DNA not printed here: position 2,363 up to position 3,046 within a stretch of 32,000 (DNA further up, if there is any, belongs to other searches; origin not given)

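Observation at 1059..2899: merR-merT-merP cluster with no merA; a Cys-rich AhpD/CMD-family protein sits where the reductase would be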

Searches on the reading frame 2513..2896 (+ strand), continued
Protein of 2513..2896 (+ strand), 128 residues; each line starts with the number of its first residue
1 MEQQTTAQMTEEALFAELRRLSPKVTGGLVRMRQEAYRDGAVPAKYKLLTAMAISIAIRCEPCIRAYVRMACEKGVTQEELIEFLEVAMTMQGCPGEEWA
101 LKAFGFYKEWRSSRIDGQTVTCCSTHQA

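Call 19: search_protein_families(library=ncbifam, proteins=[L052:6381-6917:+, L047:4070-5254:-, L037:8423-8794:+, L062:8275-9957:+, L047:3015-4076:-, L005:7467-8786:+, L024:352-1536:-, L045:6960-8372:+, L035:3011-3373:-, L008:6435-6788:-], max_evalue=0.00001)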
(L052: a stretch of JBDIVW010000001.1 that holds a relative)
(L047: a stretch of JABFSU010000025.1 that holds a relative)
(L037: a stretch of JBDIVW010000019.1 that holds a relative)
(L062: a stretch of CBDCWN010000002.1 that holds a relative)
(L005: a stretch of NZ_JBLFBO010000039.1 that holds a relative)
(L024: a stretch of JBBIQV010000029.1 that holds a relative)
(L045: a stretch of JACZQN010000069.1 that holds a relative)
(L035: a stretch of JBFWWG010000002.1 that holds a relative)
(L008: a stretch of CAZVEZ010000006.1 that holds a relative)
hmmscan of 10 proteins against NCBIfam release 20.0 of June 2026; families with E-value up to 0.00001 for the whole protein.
L052:6381-6917:+ (179 aa): 0 families

L047:4070-5254:- (395 aa): 25 families
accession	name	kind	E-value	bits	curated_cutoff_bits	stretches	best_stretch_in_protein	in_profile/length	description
NF008823.0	PRK11873.1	subfamily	2.1e-70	237.3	263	1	5-222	6-232/272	arsenite methyltransferase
NF040538.1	methyl_ArsM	equivalog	8.3e-65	219.3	500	2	126-288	160-328/356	arsinothricin biosynthesis methyltransferase ArsM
NF041537.1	ArsM_AhpD_UU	exception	4.6e-46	157.2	510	1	6-220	13-229/345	arsenite methyltransferase/AhpD domain selenoprotein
NF038099.1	AsSugarArsM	exception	3.5e-45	154.6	400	1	8-228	4-228/321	arsenosugar biosynthesis arsenite methyltransferase ArsM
NF047649.1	MTase_UXPK_star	exception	2.4e-44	151.4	460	1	20-218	37-228/283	methyltransferase/UXPK-star double selenoprotein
NF041536.1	ArsM_DUF2284_UU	exception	1.4e-42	145.6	575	1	6-221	13-230/459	arsenite methyltransferase/DUF2284 domain selenoprotein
NF040539.1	AST_met_ArsM_2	exception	1.6e-24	87.2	240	1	61-220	56-212/262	putative arsinothricin biosynthesis methyltransferase ArsM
NF045667.1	MTase_DVU1556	equivalog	1e-20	74.2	155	1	58-216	19-163/213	DVU_1556 family methyltransferase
NF001240.0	PRK00216.1-1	equivalog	4.6e-17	61.9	378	1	57-173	59-170/251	bifunctional demethylmenaquinone methyltransferase/2-methoxy-6-polyprenyl-1,4-benzoquinol methylase UbiE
TIGR02752.1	MenG_heptapren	equivalog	6.4e-16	58.6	419.85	1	58-171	42-149/231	demethylmenaquinone methyltransferase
NF001243.0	PRK00216.1-4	equivalog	1.7e-14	53.7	235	1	58-170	44-150/237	demethylmenaquinone methyltransferase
TIGR02072.1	BioC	equivalog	2.4e-14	53.7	184.95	1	63-177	36-138/244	malonyl-ACP O-methyltransferase BioC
TIGR01934.1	MenG_MenH_UbiE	subfamily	6.9e-14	51.7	158.35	1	59-176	37-146/223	ubiquinone/menaquinone biosynthesis methyltransferase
NF001244.0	PRK00216.1-5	equivalog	1.2e-13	51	216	1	60-179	47-161/236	bifunctional demethylmenaquinone methyltransferase/2-methoxy-6-polyprenyl-1,4-benzoquinol methylase UbiE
NF052510.1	methyltran_MpqE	exception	5.8e-13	48.8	335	1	59-171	44-151/234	methyl-plastoquinone biosynthesis methyltransferase MpqE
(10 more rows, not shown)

L037:8423-8794:+ (124 aa): 0 families

L062:8275-9957:+ (561 aa): 14 families
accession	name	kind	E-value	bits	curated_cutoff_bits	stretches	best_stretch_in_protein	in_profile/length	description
TIGR00999.1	8a0102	subfamily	2.9e-49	167.6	319.3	1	209-396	84-271/271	CzcB/NccB family metal efflux transporter periplasmic adaptor subunit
NF007303.0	PRK09783.1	subfamily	1.8e-43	148.5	390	1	81-408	91-405/414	copper/silver efflux system membrane fusion protein CusB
TIGR01730.1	RND_mfp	subfamily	4.4e-41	140.9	94.9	1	91-398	1-316/322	efflux RND transporter periplasmic adaptor subunit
NF045680.1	DiMtlExpIhpB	equivalog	6.8e-25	87.7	450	1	217-398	137-317/326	divalent metal ion exporter adaptor subunit IhpB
NF008606.0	PRK11578.1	equivalog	6.5e-15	55.1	342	1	216-390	182-363/371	macrolide transporter subunit MacA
TIGR00998.1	8a0101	subfamily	6.4e-13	48.3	390.8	1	217-293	204-281/334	EmrA/EmrK family multidrug efflux transporter periplasmic adaptor subunit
NF007785.0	PRK10476.1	equivalog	9.1e-10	37.9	376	1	199-301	193-292/347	multidrug transporter subunit MdtN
NF045904.1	RND-peri-MexE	equivalog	2.4e-08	33.3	714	1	220-392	174-357/390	multidrug efflux RND transporter periplasmic adaptor subunit MexE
NF007132.1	PRK09578.1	equivalog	3e-08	32.8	512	0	288-401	259-373/396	MexX/AxyX family multidrug efflux RND transporter periplasmic adaptor subunit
NF011715.0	PRK15136.1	equivalog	8.3e-08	31.2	563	1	218-290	216-289/390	multidrug efflux MFS transporter periplasmic adaptor subunit EmrA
NF002939.0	PRK03598.1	equivalog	1.3e-07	31.1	393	0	217-305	204-295/332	secretion protein HlyD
TIGR02971.1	heterocyst_DevB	subfamily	1.8e-07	30.9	129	1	208-300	195-285/327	ABC exporter membrane fusion protein, DevB family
TIGR01843.1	type_I_hlyD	subfamily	5.2e-07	29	208.65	0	207-293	260-351/422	HlyD family type I secretion periplasmic adaptor subunit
NF033138.2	RND-peri-MexC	equivalog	1.3e-06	27.8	625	0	296-403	262-371/375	MexC family multidrug efflux RND transporter periplasmic adaptor subunit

L047:3015-4076:- (354 aa): 14 families
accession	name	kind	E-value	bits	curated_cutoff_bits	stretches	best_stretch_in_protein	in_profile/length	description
TIGR04167.1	rSAM_SeCys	equivalog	1.1e-134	448.4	300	1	49-350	2-303/303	arsenosugar biosynthesis radical SAM (seleno)protein ArsS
TIGR03962.1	mycofact_rSAM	equivalog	1.7e-09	37.3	265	1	62-194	19-148/339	mycofactocin radical SAM maturase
TIGR04051.1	rSAM_NirJ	equivalog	8.2e-08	31.6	515.45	1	60-192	7-137/354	heme d1 biosynthesis radical SAM protein NirJ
NF050035.1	rSAM_WgK_link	exception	3.3e-07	29.6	650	1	56-192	10-145/367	radical SAM/SPASM peptide maturase WgkB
TIGR04054.1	rSAM_NirJ1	equivalog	3.9e-07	29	650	1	56-186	37-165/387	putative heme d1 biosynthesis radical SAM protein NirJ1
TIGR04053.2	TIGR04053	equivalog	4.9e-07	29.3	395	1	60-194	13-149/366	TIGR04053 family radical SAM/SPASM domain-containing protein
TIGR02668.1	moaA_archaeal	equivalog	1.5e-06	27.4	325.25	1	55-126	10-82/303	GTP 3',8-cyclase MoaA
TIGR02666.1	moaA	equivalog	1.9e-06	27.1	284.05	1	56-129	11-88/336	GTP 3',8-cyclase MoaA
TIGR04303.1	GeoRSP_rSAM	equivalog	2.5e-06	27.3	400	1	60-212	10-158/325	GeoRSP system radical SAM/SPASM protein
TIGR04055.1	rSAM_NirJ2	equivalog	2.7e-06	27.2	500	1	60-194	5-137/326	putative heme d1 biosynthesis radical SAM protein NirJ2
NF045574.1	sacti_mat_StsB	exception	3.5e-06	26.1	625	1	61-194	102-232/466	StsB family radical SAM/SPASM domain sactipeptide maturase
NF001199.0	PRK00164.2-1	equivalog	4.7e-06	25.9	231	1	54-126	11-84/308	GTP 3',8-cyclase MoaA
NF047865.1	rSAM_PapB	equivalog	5.6e-06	25.8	340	0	55-164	3-120/330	PapB family radical SAM/SPASM ranthipeptide maturase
TIGR04103.1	rSAM_nif11_3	equivalog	9.3e-06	24.5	725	0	63-194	13-141/412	nif11-class peptide radical SAM maturase 3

L005:7467-8786:+ (440 aa): 3 families
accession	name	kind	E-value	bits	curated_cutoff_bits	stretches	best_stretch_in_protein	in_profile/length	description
TIGR01844.1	type_I_sec_TolC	subfamily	6.3e-20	71.6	225.15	1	50-416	4-381/414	TolC family outer membrane protein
TIGR01845.1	outer_NodT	subfamily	3.8e-16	58.9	210.05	1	50-433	58-458/460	efflux transporter outer membrane subunit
NF045679.1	DiMtlExpIhpA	equivalog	1.5e-11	43.6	650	1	44-409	26-389/424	divalent metal ion exporter subunit IhpA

L024:352-1536:- (395 aa): 2 families
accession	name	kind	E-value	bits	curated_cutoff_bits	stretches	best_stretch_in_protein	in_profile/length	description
NF053884.1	SulfPermCysPBac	equivalog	1.5e-23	83.2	400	3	284-382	207-305/354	sulfate permease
NF033774.1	phos_trans_PitA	exception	4.4e-22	78.4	800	1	285-391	387-494/498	inorganic phosphate transporter PitA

L045:6960-8372:+ (471 aa): 46 families (the best 25 are shown)
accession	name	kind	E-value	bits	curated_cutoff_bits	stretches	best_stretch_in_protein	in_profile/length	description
NF004776.0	PRK06116.1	equivalog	5.8e-95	318.9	480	1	23-464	3-443/450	glutathione-disulfide reductase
TIGR02053.1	MerA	equivalog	8.9e-93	311.8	454.45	1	25-467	1-446/465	mercury(II) reductase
TIGR01424.1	gluta_reduc_2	equivalog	1.6e-90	303.8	606.05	1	25-464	3-439/446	glutathione-disulfide reductase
TIGR01350.1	lipoamide_DH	equivalog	4e-86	289.5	408.8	1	25-464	2-444/461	dihydrolipoyl dehydrogenase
NF004991.0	PRK06370.1-3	subfamily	1.7e-82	277.6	620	1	22-467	33-480/509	FAD-containing oxidoreductase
TIGR01421.1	gluta_reduc_1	equivalog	4.9e-77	260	556.15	1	24-465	2-444/450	glutathione-disulfide reductase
NF004992.0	PRK06370.1-4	equivalog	6.1e-77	259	629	1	22-463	2-444/459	FAD-containing oxidoreductase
NF005884.0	PRK07846.1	equivalog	2.3e-76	257.3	501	1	23-453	2-429/454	mycothione reductase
NF004947.0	PRK06292.2-5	equivalog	2.3e-74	251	592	1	23-462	2-446/474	dihydrolipoyl dehydrogenase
NF004943.0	PRK06292.2-1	equivalog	5.6e-71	239.7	432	1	23-468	2-449/456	dihydrolipoyl dehydrogenase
TIGR03452.1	mycothione_red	equivalog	6.5e-69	232.9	635.65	1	24-453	2-430/452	mycothione reductase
NF004939.0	PRK06292.1-1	equivalog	3.5e-64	217.2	435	1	21-458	2-442/476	dihydrolipoyl dehydrogenase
NF004990.0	PRK06370.1-1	equivalog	8.2e-63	212.7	842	1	22-462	2-443/459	FAD-containing oxidoreductase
NF041853.1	hythiocyan_redase_MerA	equivalog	4.1e-62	210.4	650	1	24-462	3-429/440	hypothiocyanous acid reductase MerA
NF004946.0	PRK06292.2-4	subfamily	3.1e-61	207.6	634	1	23-455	2-451/487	dihydrolipoyl dehydrogenase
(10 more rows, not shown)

L035:3011-3373:- (121 aa): 8 families
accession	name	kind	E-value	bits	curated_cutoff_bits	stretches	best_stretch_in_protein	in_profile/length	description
NF033788.1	HTH_metalloreg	subfamily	3.6e-26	90.8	55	1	19-86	2-70/77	metalloregulator ArsR/SmtB family transcription factor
NF033789.1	repress_SdpR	subfamily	1.2e-15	57.2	100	1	22-84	2-64/79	autorepressor SdpR family transcription factor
NF040642.1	sulf_sens_BigR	equivalog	1.8e-15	56.7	155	1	14-85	6-77/95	sulfite-sensing transcriptional repressor BigR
NF045707.1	Dbac_1936_reg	equivalog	9.4e-15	54.4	115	1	15-84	4-73/99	ArsR/SmtB-type metalloregulator TsoR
NF041413.1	ArsR_Rv2640c_fam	equivalog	1.4e-14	54.5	155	1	5-94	17-111/118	Rv2640c family ArsR-like transcriptional regulator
NF007528.0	PRK10141.1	subfamily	5.9e-14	51.9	97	1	20-89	8-78/117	metalloregulator ArsR/SmtB family transcription factor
NF047906.1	CdPbTransRegCmtR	equivalog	1.7e-12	47.2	150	1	18-93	11-87/104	Cd(II)/Pb(II)-sensing metalloregulatory transcriptional regulator CmtR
NF053602.1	Phr_regulator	exception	6.8e-06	25.8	320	1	20-74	4-58/191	heat shock transcription regulator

L008:6435-6788:- (118 aa): 0 families

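Call 31: search_solved_structures(query=window:2513-2896:+, max_evalue=0.01, show_alignments=3)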
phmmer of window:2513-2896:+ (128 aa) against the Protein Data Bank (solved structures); distinct sequences matched with E-value up to 0.01: 8.
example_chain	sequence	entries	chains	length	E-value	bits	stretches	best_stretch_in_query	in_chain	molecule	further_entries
5dik_A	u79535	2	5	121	6.3e-11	46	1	15-110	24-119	Alkyl hydroperoxide reductase AhpD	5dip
1p8c_A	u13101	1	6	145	6.3e-10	42.7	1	31-122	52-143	conserved hypothetical protein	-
1vke_A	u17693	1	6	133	7.8e-10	42.4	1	31-121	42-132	carboxymuconolactone decarboxylase family protein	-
3bey_A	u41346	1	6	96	3.1e-08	37.3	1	23-92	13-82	Conserved protein O27018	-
7y4r_A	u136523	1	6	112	6.6e-08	36.2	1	14-111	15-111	CMD domain-containing protein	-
2q0t_A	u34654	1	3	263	7.1e-06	29.7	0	18-98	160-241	Putative gamma-carboxymuconolactone decarboxylase subunit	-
2qeu_A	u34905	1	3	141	0.0016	22.1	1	16-107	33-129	Putative carboxymuconolactone decarboxylase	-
2cwq_A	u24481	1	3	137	0.0036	20.9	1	38-92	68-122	hypothetical protein TTHA0727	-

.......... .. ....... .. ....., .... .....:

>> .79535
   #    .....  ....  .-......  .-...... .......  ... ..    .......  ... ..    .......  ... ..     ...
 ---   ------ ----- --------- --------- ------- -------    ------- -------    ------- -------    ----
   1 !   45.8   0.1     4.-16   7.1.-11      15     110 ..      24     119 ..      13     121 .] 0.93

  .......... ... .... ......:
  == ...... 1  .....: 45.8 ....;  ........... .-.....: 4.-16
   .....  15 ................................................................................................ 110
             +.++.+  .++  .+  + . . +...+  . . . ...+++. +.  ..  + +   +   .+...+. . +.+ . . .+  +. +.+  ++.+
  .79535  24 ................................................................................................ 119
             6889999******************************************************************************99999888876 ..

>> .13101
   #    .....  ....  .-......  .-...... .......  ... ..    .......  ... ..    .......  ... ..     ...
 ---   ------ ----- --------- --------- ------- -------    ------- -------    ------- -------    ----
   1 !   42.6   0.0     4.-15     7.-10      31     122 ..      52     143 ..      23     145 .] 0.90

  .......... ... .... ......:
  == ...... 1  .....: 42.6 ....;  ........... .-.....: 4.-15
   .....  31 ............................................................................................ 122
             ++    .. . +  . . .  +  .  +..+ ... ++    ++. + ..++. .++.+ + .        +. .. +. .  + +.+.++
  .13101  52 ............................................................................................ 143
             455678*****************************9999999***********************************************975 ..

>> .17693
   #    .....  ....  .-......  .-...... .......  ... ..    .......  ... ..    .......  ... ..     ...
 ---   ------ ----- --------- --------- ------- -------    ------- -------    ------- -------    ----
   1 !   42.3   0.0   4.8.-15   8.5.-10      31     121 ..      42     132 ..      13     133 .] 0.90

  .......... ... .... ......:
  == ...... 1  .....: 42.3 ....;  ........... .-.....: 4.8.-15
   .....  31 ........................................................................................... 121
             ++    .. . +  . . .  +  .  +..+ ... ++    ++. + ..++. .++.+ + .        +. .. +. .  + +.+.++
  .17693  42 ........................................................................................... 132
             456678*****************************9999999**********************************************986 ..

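Call 36: search_protein_families(library=pfam, proteins=[L052:6381-6917:+, L037:8423-8794:+, L008:6435-6788:-, L014:8185-8469:+, L036:1401-1676:+, L034:3754-4311:+, L080:5482-7227:+, L079:6391-7791:+, L045:6960-8372:+, L063:4249-4623:+], max_evalue=0.001)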
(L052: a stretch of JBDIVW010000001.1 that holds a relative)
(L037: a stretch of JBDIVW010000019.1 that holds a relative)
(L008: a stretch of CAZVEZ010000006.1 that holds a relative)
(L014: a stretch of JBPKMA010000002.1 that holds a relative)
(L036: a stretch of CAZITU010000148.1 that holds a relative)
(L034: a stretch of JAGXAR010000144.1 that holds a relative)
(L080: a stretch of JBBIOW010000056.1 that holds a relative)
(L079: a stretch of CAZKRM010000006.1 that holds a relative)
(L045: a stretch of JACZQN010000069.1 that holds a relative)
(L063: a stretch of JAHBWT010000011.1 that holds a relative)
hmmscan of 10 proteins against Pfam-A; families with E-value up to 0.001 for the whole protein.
L052:6381-6917:+ (179 aa): 0 families

L037:8423-8794:+ (124 aa): 0 families

L008:6435-6788:- (118 aa): 1 family
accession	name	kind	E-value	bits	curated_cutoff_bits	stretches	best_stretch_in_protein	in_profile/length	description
PF02635.20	DsrE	-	8.6e-05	23.1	22.7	1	3-118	2-116/116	DsrE/DsrF-like family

L014:8185-8469:+ (95 aa): 1 family
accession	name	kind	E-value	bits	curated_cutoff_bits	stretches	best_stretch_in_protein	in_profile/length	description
PF11431.13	Transport_MerF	-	2.7e-16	59.7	24.3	1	26-64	1-39/45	Membrane transport protein MerF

L036:1401-1676:+ (92 aa): 1 family
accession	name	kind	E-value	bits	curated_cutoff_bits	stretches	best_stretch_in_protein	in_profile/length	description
PF13192.12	Thioredoxin_3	-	5.8e-05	23.5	24.8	1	7-70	2-59/76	Thioredoxin domain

L034:3754-4311:+ (186 aa): 1 family
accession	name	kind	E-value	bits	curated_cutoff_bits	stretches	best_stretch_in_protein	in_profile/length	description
PF13473.12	Cupredoxin_1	-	3e-06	27.6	27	1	57-165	17-104/104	Cupredoxin-like domain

L080:5482-7227:+ (582 aa): 22 families
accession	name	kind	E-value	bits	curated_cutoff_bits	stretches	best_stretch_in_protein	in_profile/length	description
PF07719.23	TPR_2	-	1.1e-29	100.5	27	1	289-318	2-31/34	Tetratricopeptide repeat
PF14559.12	TPR_19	-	3.7e-27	94.9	25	4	264-313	1-50/68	Tetratricopeptide repeat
PF13414.12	TPR_11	-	2.4e-26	91.6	26.8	1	264-302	4-42/42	TPR repeat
PF00515.34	TPR_1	-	2.7e-26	90.7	27.8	1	289-317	2-30/34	Tetratricopeptide repeat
PF13181.12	TPR_8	-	8.6e-26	88.3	25.7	1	289-317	2-30/34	Tetratricopeptide repeat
PF13432.12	TPR_16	-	3.9e-24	85.2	32.7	3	260-316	3-59/65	Tetratricopeptide repeat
PF13428.12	TPR_14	-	1.2e-17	63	23.5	0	261-295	8-42/44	Tetratricopeptide repeat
PF12895.13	ANAPC3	-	9.8e-15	55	27.2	1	267-350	2-81/82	Anaphase-promoting complex, cyclosome, subunit 3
PF13176.12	TPR_7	-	5.8e-14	51.4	27.9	0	330-357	4-31/36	Tetratricopeptide repeat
PF13431.12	TPR_17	-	1.3e-13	50.5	24.4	0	133-162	4-33/34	Tetratricopeptide repeat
PF13174.12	TPR_6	-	1.5e-13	50.8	26.3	0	326-353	1-28/33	Tetratricopeptide repeat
PF24575.1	TPR_Slam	-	2.6e-13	50.7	35.2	0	243-309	35-102/104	Surface lipoprotein assembly modifier, N-terminal TPR repeats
PF23914.1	TPR_CcmH_CycH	-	1.2e-12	48.4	42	1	137-197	45-105/158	Cytochrome c-type biogenesis protein H TPR domain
PF13424.12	TPR_12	-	3.7e-12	46.7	30.1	1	290-355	5-75/77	Tetratricopeptide repeat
PF13371.12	TPR_9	-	2.5e-11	43.9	35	1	263-316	4-57/73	Tetratricopeptide repeat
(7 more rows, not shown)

L079:6391-7791:+ (467 aa): 11 families
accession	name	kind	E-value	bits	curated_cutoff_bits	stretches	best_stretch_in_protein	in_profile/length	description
PF07992.20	Pyr_redox_2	-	3e-64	217.7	26.1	1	5-323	1-291/291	Pyridine nucleotide-disulphide oxidoreductase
PF02852.28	Pyr_redox_dim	-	2.2e-33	115.2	25.3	1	344-451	2-109/110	Pyridine nucleotide-disulphide oxidoreductase, dimerisation domain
PF00070.33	Pyr_redox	-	8e-18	65.2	22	1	173-243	2-72/82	Pyridine nucleotide-disulphide oxidoreductase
PF13738.12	Pyr_redox_3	-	1e-15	58.2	30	1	123-307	115-305/305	Pyridine nucleotide-disulphide oxidoreductase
PF01266.30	DAO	-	1.1e-09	38.8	27.9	0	215-324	153-263/353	FAD dependent oxidoreductase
PF03486.20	HI0933_like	-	2.8e-09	37.2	50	0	6-38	2-34/244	HI0933-like protein Rossmann domain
PF12831.13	FAD_oxidored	-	4.8e-08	33.1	27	1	6-49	1-45/416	FAD dependent oxidoreductase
PF13450.12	NAD_binding_8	-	8.6e-06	26.4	21.9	0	175-205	1-31/68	NAD(P)-binding Rossmann-like domain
PF01262.27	AlaDh_PNT_C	-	1.4e-05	25.1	23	0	170-228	28-86/214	Alanine dehydrogenase/PNT, C-terminal domain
PF01134.28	GIDA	-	1.4e-05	24.8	22.1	0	7-60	2-53/391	Glucose inhibited division protein A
PF01946.23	Thi4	-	5.6e-05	22.9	26.2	0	5-47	18-62/235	Thi4 family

L045:6960-8372:+ (471 aa): 8 families
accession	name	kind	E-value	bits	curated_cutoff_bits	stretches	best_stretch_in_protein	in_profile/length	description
PF07992.20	Pyr_redox_2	-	9.7e-54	183.2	26.1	1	25-342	1-291/291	Pyridine nucleotide-disulphide oxidoreductase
PF02852.28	Pyr_redox_dim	-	1.5e-24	86.7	25.3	1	362-466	1-105/110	Pyridine nucleotide-disulphide oxidoreductase, dimerisation domain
PF00070.33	Pyr_redox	-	7.6e-20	71.7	22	1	188-260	1-74/82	Pyridine nucleotide-disulphide oxidoreductase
PF13738.12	Pyr_redox_3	-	8.5e-14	51.9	30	1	142-324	116-305/305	Pyridine nucleotide-disulphide oxidoreductase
PF03486.20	HI0933_like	-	7.9e-06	25.9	50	0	228-331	110-194/244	HI0933-like protein Rossmann domain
PF01266.30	DAO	-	4.5e-05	23.6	27.9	0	26-60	1-37/353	FAD dependent oxidoreductase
PF13478.12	XdhC_C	-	0.0008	20.4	29.7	0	27-57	1-31/125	XdhC Rossmann domain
PF01262.27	AlaDh_PNT_C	-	0.00099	19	23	0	186-223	28-65/214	Alanine dehydrogenase/PNT, C-terminal domain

L063:4249-4623:+ (125 aa): 1 family
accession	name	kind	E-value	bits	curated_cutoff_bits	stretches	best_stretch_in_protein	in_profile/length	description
PF02694.21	UPF0060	-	1.7e-45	154.1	24.9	1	21-125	3-107/107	Uncharacterised BCR, YnfA/UPF0060 family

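Call 39: search_protein_representatives(protein=window:2513-2896:+)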
Query: 128 residues. Proteins with E-value up to 0.001 (for the whole library): 1026; up to 1e-10: 65; up to 1e-30: 6. The best 150 are listed.
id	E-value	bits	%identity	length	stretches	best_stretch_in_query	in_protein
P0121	5.6e-45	168.8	66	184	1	11-126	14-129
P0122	1.3e-44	167.6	68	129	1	9-123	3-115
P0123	2.3e-36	141.0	67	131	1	15-113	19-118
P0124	1.8e-35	138.1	53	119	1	13-127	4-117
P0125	3.5e-32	127.5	71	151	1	40-124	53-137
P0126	5.5e-31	123.6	77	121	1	12-92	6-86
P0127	6.8e-30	120.1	53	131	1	12-116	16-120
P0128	3.4e-29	117.8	82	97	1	30-96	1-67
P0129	8.9e-29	116.5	51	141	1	19-120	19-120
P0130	4.5e-28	114.2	77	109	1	8-80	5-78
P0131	1.4e-27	112.7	51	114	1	10-124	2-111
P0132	3.2e-27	111.5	76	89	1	32-103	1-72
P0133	5.6e-27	110.7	66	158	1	45-127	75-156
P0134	7.6e-27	110.3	47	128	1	17-124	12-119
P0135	5.3e-24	101.1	60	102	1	12-89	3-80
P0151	2.7e-16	76.2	43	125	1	14-124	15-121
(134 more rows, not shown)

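Call 43: find_related_loci(query=A2, collection=metagenome_contigs, flank=5000)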
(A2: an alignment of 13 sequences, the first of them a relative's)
Query A2 (125 aa) in metagenome_contigs; peptide patterns used: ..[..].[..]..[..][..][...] (x = any residue, [..] = any of these).
490 stretches matched a pattern; 439 encode a relative of the query (tblastn E <= 1e-3); the best 80 are kept; 80 distinct loci.
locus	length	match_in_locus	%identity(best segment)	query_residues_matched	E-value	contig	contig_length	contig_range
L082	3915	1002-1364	75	1-120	2e-59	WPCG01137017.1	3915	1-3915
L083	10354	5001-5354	75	6-122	6e-58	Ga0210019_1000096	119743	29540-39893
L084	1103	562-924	70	1-122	7e-60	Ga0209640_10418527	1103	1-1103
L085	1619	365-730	70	1-122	3e-58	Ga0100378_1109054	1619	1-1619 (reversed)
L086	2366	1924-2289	70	1-122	7e-57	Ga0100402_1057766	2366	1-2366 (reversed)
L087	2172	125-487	68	1-121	7e-55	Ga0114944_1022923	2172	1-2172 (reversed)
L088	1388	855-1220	67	1-122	3e-56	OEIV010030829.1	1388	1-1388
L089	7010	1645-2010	68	1-122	2e-54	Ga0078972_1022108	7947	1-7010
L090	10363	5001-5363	66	1-121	1e-53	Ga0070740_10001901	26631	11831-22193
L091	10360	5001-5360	69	1-121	5e-53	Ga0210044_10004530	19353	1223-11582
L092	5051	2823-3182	69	1-121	5e-53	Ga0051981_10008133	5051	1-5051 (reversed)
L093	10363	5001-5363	64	1-121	4e-52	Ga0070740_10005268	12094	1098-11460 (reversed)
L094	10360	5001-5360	67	1-120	3e-52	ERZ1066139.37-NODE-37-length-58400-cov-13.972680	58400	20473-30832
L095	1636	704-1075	64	1-124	6e-53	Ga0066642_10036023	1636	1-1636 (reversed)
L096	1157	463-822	66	1-121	9e-54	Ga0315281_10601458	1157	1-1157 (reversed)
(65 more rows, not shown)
